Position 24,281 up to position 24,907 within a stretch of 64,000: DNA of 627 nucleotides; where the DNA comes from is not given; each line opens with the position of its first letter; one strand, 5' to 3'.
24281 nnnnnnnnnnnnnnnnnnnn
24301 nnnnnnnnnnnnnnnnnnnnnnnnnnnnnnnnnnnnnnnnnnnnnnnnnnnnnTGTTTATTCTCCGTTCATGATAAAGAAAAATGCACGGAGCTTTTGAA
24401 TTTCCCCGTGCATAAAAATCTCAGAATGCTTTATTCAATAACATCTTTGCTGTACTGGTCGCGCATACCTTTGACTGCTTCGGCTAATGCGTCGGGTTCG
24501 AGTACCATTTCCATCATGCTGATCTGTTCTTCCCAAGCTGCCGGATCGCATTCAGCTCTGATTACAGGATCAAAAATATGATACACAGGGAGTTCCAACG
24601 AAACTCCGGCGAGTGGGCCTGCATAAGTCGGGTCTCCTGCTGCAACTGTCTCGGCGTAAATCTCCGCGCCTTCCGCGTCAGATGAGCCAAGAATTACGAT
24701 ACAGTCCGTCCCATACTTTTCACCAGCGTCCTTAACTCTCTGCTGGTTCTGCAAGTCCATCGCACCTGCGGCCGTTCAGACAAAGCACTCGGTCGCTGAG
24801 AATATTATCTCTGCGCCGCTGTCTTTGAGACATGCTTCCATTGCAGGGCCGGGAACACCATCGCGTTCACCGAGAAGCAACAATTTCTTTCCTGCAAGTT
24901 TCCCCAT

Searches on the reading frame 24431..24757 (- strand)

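Call 88: search_protein_families(library=pfam, proteins=[window:24431-24757:-], max_evalue=0.01)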
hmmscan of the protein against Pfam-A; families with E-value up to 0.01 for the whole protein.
window:24431-24757:- (108 aa): 1 family
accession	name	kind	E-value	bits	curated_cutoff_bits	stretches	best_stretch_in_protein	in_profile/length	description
PF04723.20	GRDA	-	2.9e-41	141.1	22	1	1-99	48-147/147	Glycine reductase complex selenoprotein A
